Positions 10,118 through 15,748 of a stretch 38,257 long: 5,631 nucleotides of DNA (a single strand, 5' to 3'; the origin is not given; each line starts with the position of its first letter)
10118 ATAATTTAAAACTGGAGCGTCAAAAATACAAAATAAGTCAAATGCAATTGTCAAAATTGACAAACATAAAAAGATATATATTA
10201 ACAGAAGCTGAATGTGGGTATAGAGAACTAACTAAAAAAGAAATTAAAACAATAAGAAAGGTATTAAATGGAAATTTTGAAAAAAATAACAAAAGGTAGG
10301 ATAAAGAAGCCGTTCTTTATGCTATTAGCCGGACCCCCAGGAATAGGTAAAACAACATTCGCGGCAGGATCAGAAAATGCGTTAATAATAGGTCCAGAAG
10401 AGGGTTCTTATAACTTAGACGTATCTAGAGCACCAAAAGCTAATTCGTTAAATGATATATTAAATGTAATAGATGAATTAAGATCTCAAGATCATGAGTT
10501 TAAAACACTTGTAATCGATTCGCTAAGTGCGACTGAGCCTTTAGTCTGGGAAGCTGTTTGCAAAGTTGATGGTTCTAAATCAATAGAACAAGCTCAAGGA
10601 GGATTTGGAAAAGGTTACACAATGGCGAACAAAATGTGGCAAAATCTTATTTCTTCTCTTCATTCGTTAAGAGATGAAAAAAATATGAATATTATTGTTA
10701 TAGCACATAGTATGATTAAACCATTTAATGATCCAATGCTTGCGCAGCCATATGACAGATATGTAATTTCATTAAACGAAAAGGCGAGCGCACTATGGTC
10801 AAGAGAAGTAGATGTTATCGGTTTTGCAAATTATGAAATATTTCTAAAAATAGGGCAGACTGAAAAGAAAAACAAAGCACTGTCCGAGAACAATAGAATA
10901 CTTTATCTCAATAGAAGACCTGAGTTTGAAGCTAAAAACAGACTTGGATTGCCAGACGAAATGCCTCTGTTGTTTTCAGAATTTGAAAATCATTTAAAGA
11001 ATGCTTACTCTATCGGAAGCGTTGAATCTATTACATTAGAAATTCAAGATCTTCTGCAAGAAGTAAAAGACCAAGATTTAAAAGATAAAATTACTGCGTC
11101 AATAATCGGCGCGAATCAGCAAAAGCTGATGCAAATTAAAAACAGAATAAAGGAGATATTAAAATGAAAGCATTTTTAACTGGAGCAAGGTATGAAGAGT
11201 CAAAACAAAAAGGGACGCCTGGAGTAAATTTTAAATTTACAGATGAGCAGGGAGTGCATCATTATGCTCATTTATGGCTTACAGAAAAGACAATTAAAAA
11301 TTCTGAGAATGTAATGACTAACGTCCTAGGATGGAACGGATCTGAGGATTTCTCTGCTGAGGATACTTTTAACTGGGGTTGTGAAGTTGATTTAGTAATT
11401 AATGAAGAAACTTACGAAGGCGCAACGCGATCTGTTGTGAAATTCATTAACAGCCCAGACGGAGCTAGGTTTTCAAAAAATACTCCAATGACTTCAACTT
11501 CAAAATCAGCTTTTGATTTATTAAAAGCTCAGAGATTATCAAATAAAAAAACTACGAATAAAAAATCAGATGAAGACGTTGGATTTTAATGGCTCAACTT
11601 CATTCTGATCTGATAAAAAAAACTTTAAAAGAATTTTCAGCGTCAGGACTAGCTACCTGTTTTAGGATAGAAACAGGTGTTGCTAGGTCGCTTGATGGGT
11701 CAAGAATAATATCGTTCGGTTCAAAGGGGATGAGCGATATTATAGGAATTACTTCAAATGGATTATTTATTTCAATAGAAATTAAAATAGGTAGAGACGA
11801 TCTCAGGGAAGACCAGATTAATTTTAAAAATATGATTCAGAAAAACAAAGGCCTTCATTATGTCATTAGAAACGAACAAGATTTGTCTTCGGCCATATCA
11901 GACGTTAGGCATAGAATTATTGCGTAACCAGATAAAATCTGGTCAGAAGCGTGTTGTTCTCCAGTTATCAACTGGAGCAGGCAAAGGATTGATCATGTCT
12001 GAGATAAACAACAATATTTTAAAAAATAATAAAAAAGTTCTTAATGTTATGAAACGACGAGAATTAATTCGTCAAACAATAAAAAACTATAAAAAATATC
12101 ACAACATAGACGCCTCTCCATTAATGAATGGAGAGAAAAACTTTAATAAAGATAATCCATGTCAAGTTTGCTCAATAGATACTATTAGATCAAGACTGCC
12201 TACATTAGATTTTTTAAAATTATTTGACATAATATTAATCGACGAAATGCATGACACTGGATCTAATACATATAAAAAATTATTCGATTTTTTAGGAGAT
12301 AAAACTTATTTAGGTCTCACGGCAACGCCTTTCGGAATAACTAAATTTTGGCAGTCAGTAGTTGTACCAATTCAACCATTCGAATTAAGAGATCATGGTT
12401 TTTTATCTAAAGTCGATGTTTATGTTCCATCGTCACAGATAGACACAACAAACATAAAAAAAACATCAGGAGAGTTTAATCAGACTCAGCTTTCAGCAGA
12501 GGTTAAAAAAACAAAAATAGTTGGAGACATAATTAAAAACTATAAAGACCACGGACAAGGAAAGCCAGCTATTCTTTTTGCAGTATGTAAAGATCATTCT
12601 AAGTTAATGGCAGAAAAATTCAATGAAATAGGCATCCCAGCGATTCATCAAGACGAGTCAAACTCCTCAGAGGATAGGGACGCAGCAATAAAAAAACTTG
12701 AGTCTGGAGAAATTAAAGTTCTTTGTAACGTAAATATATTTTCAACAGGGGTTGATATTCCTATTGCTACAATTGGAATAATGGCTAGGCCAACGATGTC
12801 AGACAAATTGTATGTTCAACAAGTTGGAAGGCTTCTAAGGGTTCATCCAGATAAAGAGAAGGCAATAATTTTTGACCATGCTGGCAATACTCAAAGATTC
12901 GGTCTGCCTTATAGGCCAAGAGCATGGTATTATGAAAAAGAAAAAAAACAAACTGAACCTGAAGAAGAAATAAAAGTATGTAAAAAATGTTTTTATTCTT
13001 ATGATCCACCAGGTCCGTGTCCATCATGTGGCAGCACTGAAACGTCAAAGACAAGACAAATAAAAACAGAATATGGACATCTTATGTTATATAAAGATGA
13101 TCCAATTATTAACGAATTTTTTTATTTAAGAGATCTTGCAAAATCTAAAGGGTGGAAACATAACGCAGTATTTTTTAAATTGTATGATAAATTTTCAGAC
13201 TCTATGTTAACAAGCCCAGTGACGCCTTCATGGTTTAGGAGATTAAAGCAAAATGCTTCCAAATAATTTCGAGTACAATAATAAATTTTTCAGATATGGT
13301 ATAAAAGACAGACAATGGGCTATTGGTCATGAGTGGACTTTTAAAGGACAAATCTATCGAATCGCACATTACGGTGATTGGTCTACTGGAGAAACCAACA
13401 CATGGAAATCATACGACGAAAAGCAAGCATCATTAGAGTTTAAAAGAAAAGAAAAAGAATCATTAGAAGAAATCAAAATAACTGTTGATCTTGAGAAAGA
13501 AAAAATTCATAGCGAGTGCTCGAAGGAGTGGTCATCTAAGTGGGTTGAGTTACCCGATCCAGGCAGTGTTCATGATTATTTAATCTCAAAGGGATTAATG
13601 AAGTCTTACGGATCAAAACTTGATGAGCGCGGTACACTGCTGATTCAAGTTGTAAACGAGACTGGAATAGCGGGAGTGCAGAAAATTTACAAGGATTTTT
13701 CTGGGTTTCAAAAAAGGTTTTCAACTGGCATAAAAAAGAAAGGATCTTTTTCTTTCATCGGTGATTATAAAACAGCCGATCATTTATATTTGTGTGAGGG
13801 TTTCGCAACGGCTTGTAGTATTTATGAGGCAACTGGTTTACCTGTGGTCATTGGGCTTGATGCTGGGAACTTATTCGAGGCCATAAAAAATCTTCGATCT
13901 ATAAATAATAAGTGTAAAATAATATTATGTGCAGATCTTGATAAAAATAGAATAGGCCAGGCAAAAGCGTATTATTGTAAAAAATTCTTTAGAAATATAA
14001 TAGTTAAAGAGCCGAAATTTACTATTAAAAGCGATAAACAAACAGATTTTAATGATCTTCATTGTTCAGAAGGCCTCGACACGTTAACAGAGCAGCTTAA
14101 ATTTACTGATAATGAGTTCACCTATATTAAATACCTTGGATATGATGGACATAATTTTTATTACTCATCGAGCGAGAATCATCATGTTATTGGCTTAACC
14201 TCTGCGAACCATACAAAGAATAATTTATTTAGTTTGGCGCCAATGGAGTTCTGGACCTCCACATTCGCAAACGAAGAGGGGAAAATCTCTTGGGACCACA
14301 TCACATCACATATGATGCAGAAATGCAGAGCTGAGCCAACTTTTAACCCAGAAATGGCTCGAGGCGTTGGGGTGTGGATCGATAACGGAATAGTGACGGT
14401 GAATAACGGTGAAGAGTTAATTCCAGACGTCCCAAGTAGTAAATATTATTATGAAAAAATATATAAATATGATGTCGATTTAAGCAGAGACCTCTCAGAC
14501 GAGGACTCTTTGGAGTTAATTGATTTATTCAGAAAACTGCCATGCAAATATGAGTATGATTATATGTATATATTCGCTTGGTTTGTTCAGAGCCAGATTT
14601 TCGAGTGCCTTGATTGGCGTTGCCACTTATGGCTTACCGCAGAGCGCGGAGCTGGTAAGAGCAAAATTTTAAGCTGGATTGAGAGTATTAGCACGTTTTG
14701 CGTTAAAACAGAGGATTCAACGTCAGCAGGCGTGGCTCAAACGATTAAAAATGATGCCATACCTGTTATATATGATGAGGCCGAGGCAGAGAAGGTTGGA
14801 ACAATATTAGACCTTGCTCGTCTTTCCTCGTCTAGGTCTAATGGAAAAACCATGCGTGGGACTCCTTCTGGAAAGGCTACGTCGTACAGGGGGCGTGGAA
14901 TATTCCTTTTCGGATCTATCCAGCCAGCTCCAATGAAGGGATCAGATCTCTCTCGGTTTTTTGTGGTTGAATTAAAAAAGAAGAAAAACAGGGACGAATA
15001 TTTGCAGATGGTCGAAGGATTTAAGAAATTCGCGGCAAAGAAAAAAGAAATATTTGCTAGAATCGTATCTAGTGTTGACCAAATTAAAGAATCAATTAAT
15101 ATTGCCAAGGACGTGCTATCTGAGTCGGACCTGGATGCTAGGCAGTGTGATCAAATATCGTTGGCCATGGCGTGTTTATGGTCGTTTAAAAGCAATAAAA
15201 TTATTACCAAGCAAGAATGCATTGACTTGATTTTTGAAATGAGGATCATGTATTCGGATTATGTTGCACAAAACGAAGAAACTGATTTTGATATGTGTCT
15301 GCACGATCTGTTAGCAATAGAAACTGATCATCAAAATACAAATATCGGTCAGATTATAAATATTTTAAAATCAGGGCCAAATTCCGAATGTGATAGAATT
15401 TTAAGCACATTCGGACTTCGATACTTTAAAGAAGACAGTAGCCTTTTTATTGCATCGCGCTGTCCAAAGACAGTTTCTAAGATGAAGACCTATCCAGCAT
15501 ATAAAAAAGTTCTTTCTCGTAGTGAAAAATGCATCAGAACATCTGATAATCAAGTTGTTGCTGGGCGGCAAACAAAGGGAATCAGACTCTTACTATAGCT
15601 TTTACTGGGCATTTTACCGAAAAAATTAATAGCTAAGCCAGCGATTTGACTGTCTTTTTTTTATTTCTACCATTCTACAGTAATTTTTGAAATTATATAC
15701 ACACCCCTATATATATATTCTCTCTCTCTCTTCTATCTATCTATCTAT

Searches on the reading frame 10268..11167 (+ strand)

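Call 61: search_protein_families(library=phrogs, proteins=[window:10268-11167:+], max_evalue=0.00001)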
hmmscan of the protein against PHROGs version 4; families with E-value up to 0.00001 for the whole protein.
window:10268-11167:+ (299 aa): 1 family
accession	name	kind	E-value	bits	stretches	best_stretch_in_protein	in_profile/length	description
phrog_124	-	DNA, RNA and nucleotide metabolism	1.3e-45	157.4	1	4-282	31-302/382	Sak4-like ssDNA annealing protein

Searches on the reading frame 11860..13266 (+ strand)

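Call 61: search_protein_families(library=phrogs, proteins=[window:11860-13266:+], max_evalue=0.00001)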
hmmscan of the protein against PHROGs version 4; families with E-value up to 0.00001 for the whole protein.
window:11860-13266:+ (468 aa): 5 families
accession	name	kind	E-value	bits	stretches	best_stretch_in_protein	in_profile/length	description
phrog_16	-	DNA, RNA and nucleotide metabolism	5.2e-86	290.7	1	6-405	269-660/986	DNA helicase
phrog_9690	-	DNA, RNA and nucleotide metabolism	5.4e-17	62.8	1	117-347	36-280/306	DNA helicase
phrog_16259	-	DNA, RNA and nucleotide metabolism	9.7e-12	45.8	1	7-148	115-251/330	DNA helicase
phrog_16694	-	unknown function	1.3e-11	44.2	1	9-132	274-411/1010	-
phrog_3830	-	unknown function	5.1e-07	29.3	1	4-157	261-436/1032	-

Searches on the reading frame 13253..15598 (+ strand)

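Call 61: search_protein_families(library=phrogs, proteins=[window:13253-15598:+], max_evalue=0.00001)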
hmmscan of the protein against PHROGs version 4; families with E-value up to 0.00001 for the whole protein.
window:13253-15598:+ (781 aa): 7 families
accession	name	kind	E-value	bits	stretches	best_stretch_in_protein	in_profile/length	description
phrog_35358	-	DNA, RNA and nucleotide metabolism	8.6e-79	266.6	2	287-688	410-835/968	DNA primase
phrog_2249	-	DNA, RNA and nucleotide metabolism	3.8e-40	139.3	1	25-283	59-320/802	DNA primase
phrog_21086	-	unknown function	2.7e-34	119.8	1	338-729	117-535/617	-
phrog_4913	-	DNA, RNA and nucleotide metabolism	8.1e-30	104.4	1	35-289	108-382/1290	replication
phrog_510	-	DNA, RNA and nucleotide metabolism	1.5e-12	48.1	1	154-275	225-350/667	DNA primase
phrog_1139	-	DNA, RNA and nucleotide metabolism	7.3e-10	38.5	1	153-338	150-330/895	DNA primase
phrog_25777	-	DNA, RNA and nucleotide metabolism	5.7e-07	29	1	102-233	174-300/907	DNA primase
